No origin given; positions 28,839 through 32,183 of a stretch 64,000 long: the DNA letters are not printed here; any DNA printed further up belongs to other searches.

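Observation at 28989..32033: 1014-aa bacterial NLR-like STAND protein (DUF4062-like, NB-ARC, TPR) beside tRNA-Ser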

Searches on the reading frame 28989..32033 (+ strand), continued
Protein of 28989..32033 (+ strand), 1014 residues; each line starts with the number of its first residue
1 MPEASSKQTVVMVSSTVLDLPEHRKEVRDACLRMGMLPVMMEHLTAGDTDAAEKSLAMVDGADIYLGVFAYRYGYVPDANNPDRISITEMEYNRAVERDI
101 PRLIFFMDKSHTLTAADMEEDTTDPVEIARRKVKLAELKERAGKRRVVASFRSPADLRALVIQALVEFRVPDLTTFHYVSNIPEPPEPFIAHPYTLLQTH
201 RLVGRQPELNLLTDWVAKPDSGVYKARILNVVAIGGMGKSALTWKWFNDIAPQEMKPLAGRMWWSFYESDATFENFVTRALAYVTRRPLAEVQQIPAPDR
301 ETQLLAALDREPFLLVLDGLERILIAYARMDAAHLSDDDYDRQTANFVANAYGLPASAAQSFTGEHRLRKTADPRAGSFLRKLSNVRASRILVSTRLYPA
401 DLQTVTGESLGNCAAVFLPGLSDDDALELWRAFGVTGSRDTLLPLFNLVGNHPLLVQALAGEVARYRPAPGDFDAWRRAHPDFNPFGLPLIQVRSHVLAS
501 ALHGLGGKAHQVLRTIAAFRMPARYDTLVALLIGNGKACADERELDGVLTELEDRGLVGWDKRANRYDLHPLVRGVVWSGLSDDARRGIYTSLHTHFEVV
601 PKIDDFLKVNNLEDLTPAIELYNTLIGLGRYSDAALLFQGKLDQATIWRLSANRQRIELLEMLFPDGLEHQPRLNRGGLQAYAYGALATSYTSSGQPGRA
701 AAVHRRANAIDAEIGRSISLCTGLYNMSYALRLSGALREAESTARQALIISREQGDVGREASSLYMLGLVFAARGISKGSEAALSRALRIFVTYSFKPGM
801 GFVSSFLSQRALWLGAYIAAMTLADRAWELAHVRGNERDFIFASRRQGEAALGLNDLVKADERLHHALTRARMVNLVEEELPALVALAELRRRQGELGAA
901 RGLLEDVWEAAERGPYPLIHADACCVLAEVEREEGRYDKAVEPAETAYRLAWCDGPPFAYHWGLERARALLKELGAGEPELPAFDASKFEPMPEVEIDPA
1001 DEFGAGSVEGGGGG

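Call 37: find_homologous_proteins(query=L084:2445-5579:+)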
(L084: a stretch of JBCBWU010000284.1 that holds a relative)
Query L084:2445-5579:+ (1044 aa): 2177 proteins with E <= 0.001 among 8000 candidates; the best 120 are listed.
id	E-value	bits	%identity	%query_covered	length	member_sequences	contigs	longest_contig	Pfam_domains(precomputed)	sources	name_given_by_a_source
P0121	0.0e+0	1182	54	98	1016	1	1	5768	PF17874.8,PF13271.12,PF13424.13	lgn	-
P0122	0.0e+0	1177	50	97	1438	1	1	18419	PF13749.13,PF17874.8,PF13271.12,PF00931.29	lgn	-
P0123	0.0e+0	1168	54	98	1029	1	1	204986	PF13271.12,PF13424.13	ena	-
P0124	0.0e+0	1154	53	98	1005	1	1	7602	PF17874.8,PF13271.12,PF13424.13,PF00931.29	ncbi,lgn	ncbi:MAG: DUF4062 domain-containing protein [Bacteroidota bacterium]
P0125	0.0e+0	1154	53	98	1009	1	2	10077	PF17874.8,PF13271.12,PF13424.13,PF13181.13,PF07719.24,PF00931.29,PF13374.13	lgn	-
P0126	0.0e+0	1152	52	98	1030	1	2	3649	PF17874.8,PF13271.12,PF13432.13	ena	-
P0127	0.0e+0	1144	52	98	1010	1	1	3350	PF17874.8,PF13271.12,PF13424.13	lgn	-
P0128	0.0e+0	1136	53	98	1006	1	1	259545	PF17874.8,PF13271.12,PF13424.13,PF00931.29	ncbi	ncbi:MAG: DUF4062 domain-containing protein [Flavobacteriaceae bacterium]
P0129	0.0e+0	1133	52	98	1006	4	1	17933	PF13271.12,PF00931.29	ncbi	ncbi:MAG: DUF4062 domain-containing protein [Bacteroidota bacterium]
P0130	0.0e+0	1131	53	98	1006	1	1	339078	PF13271.12,PF13424.13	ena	-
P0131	0.0e+0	1130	52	98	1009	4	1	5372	PF17874.8,PF13271.12,PF13424.13,PF13181.13,PF07719.24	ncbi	-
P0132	0.0e+0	1130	52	98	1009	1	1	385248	PF17874.8,PF13271.12,PF13424.13,PF13181.13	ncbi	ncbi:MAG: DUF4062 domain-containing protein [Calditrichia bacterium]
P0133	0.0e+0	1129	52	98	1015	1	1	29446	PF13271.12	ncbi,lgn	ncbi:MAG: DUF4062 domain-containing protein [Bacteroidota bacterium]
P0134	0.0e+0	1120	52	98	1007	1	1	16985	PF13271.12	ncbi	ncbi:MAG: DUF4062 domain-containing protein, partial [Bacteroidota bacterium]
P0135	0.0e+0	1116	51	98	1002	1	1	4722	PF17874.8,PF13271.12,PF13424.13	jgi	jgi:tetratricopeptide (TPR) repeat protein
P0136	0.0e+0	1114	51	98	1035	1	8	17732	PF17874.8,PF13271.12,PF13424.13,PF00931.29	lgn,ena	-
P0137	0.0e+0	1111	52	98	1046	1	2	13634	PF17874.8,PF13271.12,PF13424.13,PF13181.13,PF07719.24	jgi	-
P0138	0.0e+0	1102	50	98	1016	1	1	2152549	PF17874.8,PF13271.12,PF13424.13,PF00931.29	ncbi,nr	ncbi:MAG: DUF4062 domain-containing protein [Cytophagales bacterium]|nr:DUF4062 domain-containing pr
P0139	0.0e+0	1102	51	98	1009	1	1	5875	PF17874.8,PF13271.12,PF13424.13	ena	-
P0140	0.0e+0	1096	51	98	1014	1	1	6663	PF13271.12,PF13424.13,PF13428.13,PF13181.13,PF07719.24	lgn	-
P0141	0.0e+0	1096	51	98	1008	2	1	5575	PF17874.8,PF13271.12,PF13424.13,PF13176.13,PF07719.24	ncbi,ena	-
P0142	0.0e+0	1094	51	98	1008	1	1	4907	PF13271.12,PF13424.13,PF00931.29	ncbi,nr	ncbi:MAG: DUF4062 domain-containing protein [Bacteroidetes bacterium]|nr:DUF4062 domain-containing p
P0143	0.0e+0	1093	51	98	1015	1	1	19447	PF17874.8,PF13271.12,PF13424.13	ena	-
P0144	0.0e+0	1089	51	98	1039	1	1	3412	PF13271.12,PF13424.13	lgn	-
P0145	0.0e+0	1085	49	98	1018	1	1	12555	PF17874.8,PF13271.12,PF13424.13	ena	-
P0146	0.0e+0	1079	49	98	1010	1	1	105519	PF17874.8,PF13271.12,PF13424.13,PF07719.24,PF00931.29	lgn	-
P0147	0.0e+0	1079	50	98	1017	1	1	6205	PF17874.8,PF13271.12,PF13424.13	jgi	jgi:tetratricopeptide (TPR) repeat protein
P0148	0.0e+0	1078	50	98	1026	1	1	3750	PF17874.8,PF13271.12,PF13424.13,PF07719.24,PF13374.13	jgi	jgi:tetratricopeptide (TPR) repeat protein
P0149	0.0e+0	1076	49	100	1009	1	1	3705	PF13271.12,PF00931.29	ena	-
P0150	0.0e+0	1070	50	98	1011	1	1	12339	PF13271.12,PF13424.13,PF07719.24,PF13374.13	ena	-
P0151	0.0e+0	1066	50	98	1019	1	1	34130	PF13271.12,PF13424.13,PF13181.13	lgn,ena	-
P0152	0.0e+0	1064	50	98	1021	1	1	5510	PF13271.12,PF13424.13,PF13181.13,PF13374.13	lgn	-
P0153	0.0e+0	1061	50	98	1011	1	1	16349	PF17874.8,PF13271.12,PF13424.13,PF07719.24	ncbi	ncbi:MAG: DUF4062 domain-containing protein [Bacteroidota bacterium]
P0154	0.0e+0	1055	51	98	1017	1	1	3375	PF13271.12,PF13424.13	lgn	-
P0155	0.0e+0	1052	49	98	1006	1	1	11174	PF17874.8,PF13271.12,PF13424.13,PF07719.24,PF00931.29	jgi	jgi:tetratricopeptide (TPR) repeat protein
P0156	0.0e+0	1052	49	98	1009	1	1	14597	PF17874.8,PF13271.12,PF13424.13,PF07719.24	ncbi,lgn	ncbi:MAG: DUF4062 domain-containing protein [Bacteroidota bacterium]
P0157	0.0e+0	1045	49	98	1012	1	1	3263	PF17874.8,PF00515.35,PF13271.12,PF13424.13,PF13176.13,PF13181.13,PF07719.24,PF00931.29,PF13374.13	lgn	-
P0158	0.0e+0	1042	49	98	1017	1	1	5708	PF13271.12,PF13181.13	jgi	jgi:tetratricopeptide (TPR) repeat protein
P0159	0.0e+0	1038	49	98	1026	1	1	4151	PF13271.12,PF13424.13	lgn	-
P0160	0.0e+0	1021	48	100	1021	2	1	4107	PF17874.8,PF13271.12,PF13424.13,PF13428.13,PF13374.13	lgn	-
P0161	0.0e+0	1019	48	98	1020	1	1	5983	PF17874.8,PF13271.12,PF13424.13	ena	-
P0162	0.0e+0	1016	48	98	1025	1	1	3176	PF17874.8,PF13271.12,PF13424.13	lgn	-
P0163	0.0e+0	1015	48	98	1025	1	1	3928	PF17874.8,PF00515.35,PF13271.12,PF13424.13,PF13374.13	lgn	-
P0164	0.0e+0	1014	49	98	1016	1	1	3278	PF13271.12,PF13424.13,PF13374.13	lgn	-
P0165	1.1e-295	1002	48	98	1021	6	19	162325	PF13271.12,PF13424.13,PF13191.13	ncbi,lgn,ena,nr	ncbi:MAG: hypothetical protein CMM84_17955 [Rhodothermaceae bacterium]|nr:hypothetical protein [Rhod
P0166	1.2e-293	995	48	98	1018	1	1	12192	PF17874.8,PF13271.12,PF13424.13,PF13181.13,PF07719.24,PF13374.13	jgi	jgi:tetratricopeptide (TPR) repeat protein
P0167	1.9e-292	991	48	98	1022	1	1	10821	PF13271.12,PF07719.24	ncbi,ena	-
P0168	1.1e-291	989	47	98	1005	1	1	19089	PF17874.8,PF13271.12,PF13424.13,PF13181.13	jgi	jgi:tetratricopeptide (TPR) repeat protein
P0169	1.6e-291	988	48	98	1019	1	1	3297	PF17874.8,PF13271.12,PF13424.13,PF13374.13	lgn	-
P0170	2.9e-290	984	49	98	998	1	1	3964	PF17874.8,PF13271.12,PF13424.13,PF13181.13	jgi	jgi:tetratricopeptide (TPR) repeat protein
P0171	1.2e-288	978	47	98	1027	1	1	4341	PF17874.8,PF00515.35,PF13271.12,PF13424.13,PF07719.24,PF13374.13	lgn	-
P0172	4.8e-288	976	48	98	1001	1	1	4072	PF13271.12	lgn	-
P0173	8.9e-288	976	47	98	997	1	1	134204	PF13271.12,PF13424.13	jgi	jgi:tetratricopeptide (TPR) repeat protein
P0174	1.7e-285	968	47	97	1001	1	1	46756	PF17874.8,PF13271.12,PF13424.13,PF07719.24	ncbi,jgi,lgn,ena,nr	ncbi:MAG TPA: DUF4062 domain-containing protein [Blastocatellia bacterium]|nr:DUF4062 domain-contain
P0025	3.0e-285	967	47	99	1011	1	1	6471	PF17874.8,PF13271.12,PF13424.13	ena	-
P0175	7.0e-284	963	46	98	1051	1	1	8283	PF13271.12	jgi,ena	-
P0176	1.0e-282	959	46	98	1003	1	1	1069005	PF17874.8,PF13271.12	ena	-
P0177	3.0e-282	957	46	98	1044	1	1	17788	PF17874.8,PF13271.12,PF13424.13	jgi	jgi:tetratricopeptide (TPR) repeat protein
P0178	4.3e-282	957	46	97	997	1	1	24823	PF13271.12,PF13424.13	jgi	jgi:tetratricopeptide (TPR) repeat protein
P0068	4.1e-281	953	46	98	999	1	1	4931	PF17874.8,PF13271.12,PF13424.13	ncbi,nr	ncbi:MAG: DUF4062 domain-containing protein [Acidobacteria bacterium]|nr:DUF4062 domain-containing p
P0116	4.6e-281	953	47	98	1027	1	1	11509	PF13271.12,PF13424.13,PF07719.24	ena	-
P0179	8.4e-281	952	46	98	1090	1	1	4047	PF13271.12,PF13424.13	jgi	-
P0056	1.1e-280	952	47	97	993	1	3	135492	PF17874.8,PF13271.12,PF13424.13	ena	-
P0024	1.2e-279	949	46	98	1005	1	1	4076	PF17874.8,PF13271.12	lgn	-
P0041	2.3e-279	948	46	97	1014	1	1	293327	PF17874.8,PF13271.12,PF13424.13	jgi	jgi:tetratricopeptide (TPR) repeat protein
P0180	4.2e-279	947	47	98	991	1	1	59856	PF13271.12,PF13424.13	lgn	-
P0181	5.0e-279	947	46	98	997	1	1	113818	PF17874.8,PF13271.12,PF13424.13,PF07719.24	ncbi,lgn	-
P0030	6.1e-279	946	46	98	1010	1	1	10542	PF13271.12,PF13424.13,PF07719.24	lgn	-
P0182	2.3e-278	944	46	98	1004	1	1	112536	PF17874.8,PF13271.12,PF13424.13,PF07719.24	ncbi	-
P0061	2.8e-278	944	46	97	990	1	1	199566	PF13271.12,PF13424.13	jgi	jgi:tetratricopeptide (TPR) repeat protein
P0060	3.2e-278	944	47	97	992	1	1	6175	PF13271.12,PF13424.13,PF13181.13,PF07719.24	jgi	jgi:tetratricopeptide (TPR) repeat protein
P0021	3.3e-278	944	47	97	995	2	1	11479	PF17874.8,PF13271.12,PF13424.13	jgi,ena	-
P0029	3.8e-278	944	47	97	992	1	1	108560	PF17874.8,PF13271.12,PF13424.13,PF13176.13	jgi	jgi:tetratricopeptide (TPR) repeat protein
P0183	4.5e-278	943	46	99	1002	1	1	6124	PF13271.12,PF13424.13,PF13428.13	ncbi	ncbi:MAG: hypothetical protein V7641_4609 [Blastocatellia bacterium]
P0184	9.1e-278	942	46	98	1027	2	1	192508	PF17874.8,PF13271.12,PF13424.13,PF13374.13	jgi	jgi:tetratricopeptide (TPR) repeat protein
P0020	1.0e-277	942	45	100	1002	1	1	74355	PF13271.12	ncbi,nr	ncbi:MAG TPA: DUF4062 domain-containing protein [Pyrinomonadaceae bacterium]|nr:DUF4062 domain-conta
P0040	1.6e-277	942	46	97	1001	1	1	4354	PF17874.8,PF13271.12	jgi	jgi:tetratricopeptide (TPR) repeat protein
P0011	2.3e-277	941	47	98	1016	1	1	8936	PF17874.8,PF13271.12,PF13424.13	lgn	-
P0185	2.3e-277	941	46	98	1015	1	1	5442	PF13271.12,PF13424.13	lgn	-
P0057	1.0e-276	939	46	98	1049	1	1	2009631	PF17874.8,PF13271.12,PF13424.13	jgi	jgi:tetratricopeptide (TPR) repeat protein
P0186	1.3e-276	939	46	97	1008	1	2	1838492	PF13271.12,PF13424.13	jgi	jgi:tetratricopeptide (TPR) repeat protein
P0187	2.0e-276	938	46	97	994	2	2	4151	PF13271.12,PF13374.13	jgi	jgi:tetratricopeptide (TPR) repeat protein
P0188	2.0e-276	938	45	99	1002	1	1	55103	PF17874.8,PF13271.12,PF13424.13,PF07719.24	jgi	jgi:tetratricopeptide (TPR) repeat protein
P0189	3.2e-276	937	46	97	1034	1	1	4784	PF17874.8,PF00515.35,PF13271.12,PF13424.13,PF13176.13,PF13428.13,PF13181.13,PF07719.24,PF13374.13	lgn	-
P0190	4.3e-276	937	45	98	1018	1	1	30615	PF13271.12,PF13424.13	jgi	jgi:tetratricopeptide (TPR) repeat protein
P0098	6.2e-276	936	46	98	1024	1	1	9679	PF00515.35,PF13271.12,PF13424.13,PF07719.24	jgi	jgi:tetratricopeptide (TPR) repeat protein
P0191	6.4e-276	936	45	98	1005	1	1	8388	PF13271.12,PF13424.13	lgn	-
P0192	9.4e-276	936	45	98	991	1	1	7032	PF17874.8,PF13271.12,PF13424.13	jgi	jgi:tetratricopeptide (TPR) repeat protein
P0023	2.0e-275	935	46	98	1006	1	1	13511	PF17874.8,PF13271.12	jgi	jgi:tetratricopeptide (TPR) repeat protein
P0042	3.3e-275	934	46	98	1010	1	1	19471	PF17874.8,PF13271.12,PF13424.13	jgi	jgi:tetratricopeptide (TPR) repeat protein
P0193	4.8e-275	933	47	98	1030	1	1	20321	PF13271.12,PF13424.13,PF07719.24,PF13374.13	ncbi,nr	ncbi:MAG TPA: DUF4062 domain-containing protein [Longimicrobium sp.]|nr:DUF4062 domain-containing pr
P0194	4.8e-275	933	45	98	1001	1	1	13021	PF17874.8,PF13271.12,PF13424.13,PF13374.13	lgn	-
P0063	5.7e-275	933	46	98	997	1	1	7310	PF17874.8,PF13271.12,PF13424.13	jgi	jgi:tetratricopeptide (TPR) repeat protein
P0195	5.9e-275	933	46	98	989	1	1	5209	PF17874.8,PF13271.12,PF13424.13,PF13374.13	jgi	-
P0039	6.6e-275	933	46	97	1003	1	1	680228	PF17874.8,PF13271.12,PF13424.13,PF13181.13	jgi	jgi:tetratricopeptide (TPR) repeat protein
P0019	7.9e-275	933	46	97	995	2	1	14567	PF13271.12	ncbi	ncbi:MAG: DUF4062 domain-containing protein [Pyrinomonadaceae bacterium]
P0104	9.8e-275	932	46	97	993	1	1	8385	PF13271.12,PF13424.13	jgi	jgi:hypothetical protein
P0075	2.1e-274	931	46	98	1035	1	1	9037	PF13271.12,PF13424.13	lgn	-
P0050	2.2e-274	931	45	98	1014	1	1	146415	PF17874.8,PF13271.12,PF13424.13,PF07719.24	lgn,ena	-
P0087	3.4e-274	931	45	97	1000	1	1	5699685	PF13271.12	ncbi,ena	-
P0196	3.8e-274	930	46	98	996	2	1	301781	PF17874.8,PF13271.12,PF13424.13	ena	-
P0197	4.0e-274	930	45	99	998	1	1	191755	PF13271.12,PF13424.13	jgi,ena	-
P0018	6.3e-274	930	46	97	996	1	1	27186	PF17874.8,PF13271.12,PF13424.13,PF07719.24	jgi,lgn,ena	-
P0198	9.6e-274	929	45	98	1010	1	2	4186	PF17874.8,PF00515.35,PF13271.12,PF13424.13,PF13181.13,PF07719.24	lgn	-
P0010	1.0e-273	929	46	97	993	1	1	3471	PF17874.8,PF13271.12,PF13424.13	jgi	jgi:tetratricopeptide (TPR) repeat protein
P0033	1.0e-273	929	45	98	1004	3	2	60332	PF13271.12,PF13424.13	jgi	-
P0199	1.0e-273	929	45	98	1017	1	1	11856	PF13271.12,PF13424.13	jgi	jgi:tetratricopeptide (TPR) repeat protein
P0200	1.1e-273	929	46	98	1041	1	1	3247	PF13271.12,PF13424.13,PF07719.24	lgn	-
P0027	1.2e-273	929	45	98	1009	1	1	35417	PF17874.8,PF13271.12,PF13424.13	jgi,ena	jgi:tetratricopeptide (TPR) repeat protein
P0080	1.3e-273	929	46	97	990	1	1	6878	PF17874.8,PF13271.12,PF13424.13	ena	-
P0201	1.3e-273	929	48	97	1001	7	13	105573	PF17874.8,PF13271.12,PF13424.13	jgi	jgi:hypothetical protein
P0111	1.5e-273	928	46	98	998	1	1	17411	PF13271.12,PF13424.13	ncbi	ncbi:MAG: DUF4062 domain-containing protein [Pyrinomonadaceae bacterium]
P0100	1.9e-273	928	45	97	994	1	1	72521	PF17874.8,PF13271.12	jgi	jgi:tetratricopeptide (TPR) repeat protein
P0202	2.7e-273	928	46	97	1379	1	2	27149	PF13271.12,PF13424.13,PF14516.13,PF07719.24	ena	-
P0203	2.7e-273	928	45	97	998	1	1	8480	PF13271.12,PF13424.13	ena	-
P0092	2.9e-273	928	45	100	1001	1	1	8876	PF17874.8,PF13271.12,PF13424.13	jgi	jgi:tetratricopeptide (TPR) repeat protein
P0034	2.9e-273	927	45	97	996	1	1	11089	PF13271.12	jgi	jgi:tetratricopeptide (TPR) repeat protein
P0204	4.0e-273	927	45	98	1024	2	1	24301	PF17874.8,PF00515.35,PF13271.12,PF13424.13,PF13176.13,PF13428.13,PF13181.13,PF07719.24,PF13374.13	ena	-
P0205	4.5e-273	927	46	98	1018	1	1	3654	PF17874.8,PF13271.12,PF13424.13,PF07719.24,PF13374.13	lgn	-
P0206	4.6e-273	927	46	97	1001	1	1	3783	PF17874.8,PF13271.12,PF13424.13,PF13176.13,PF07719.24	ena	-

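Call 53: search_protein_families(library=padloc, alignment_id=A2, max_evalue=1e-8)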
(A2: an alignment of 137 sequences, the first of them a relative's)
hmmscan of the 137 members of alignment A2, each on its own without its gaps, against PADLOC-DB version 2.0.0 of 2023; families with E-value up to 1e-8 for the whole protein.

A. member 1, L061:8889-10682:+ (597 aa): 0 families

B. families by the number of members that match (of 137 scanned): 28 families (the first 25 are shown)
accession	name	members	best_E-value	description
PDLC02012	SAVED5--SAVED_TIR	3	1.2e-10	-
PDLC00420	ThsB1|ThsB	2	1.6e-20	TIR-like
PDLC00419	ThsB1|ThsB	2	1.6e-09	TIR-like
PDLC01995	RtcR_PspF2--CARF_AAA_HTH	1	7.5e-115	-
PDLC01993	RtcR--CARF_AAA_HTH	1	1.7e-56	-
PDLC01994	RtcR_PspF1--CARF_AAA_HTH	1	5.6e-56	-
PDLC04135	mad3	1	3.4e-27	mads_3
PDLC01691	Cas12f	1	1.5e-21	CAS-V-F; effector__SPE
PDLC04134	mad2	1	2.6e-19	mads_2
PDLC02614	DrmC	1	5.2e-17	DrmC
PDLC04832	PDC-S03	1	5.3e-14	-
PDLC02606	DrmC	1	1.2e-12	DrmC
PDLC04999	PDC-S33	1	2.5e-12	-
PDLC01674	Cas12f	1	5.3e-12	CAS-V-F; effector__SPE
PDLC01678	Cas12f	1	5.3e-12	Cas14c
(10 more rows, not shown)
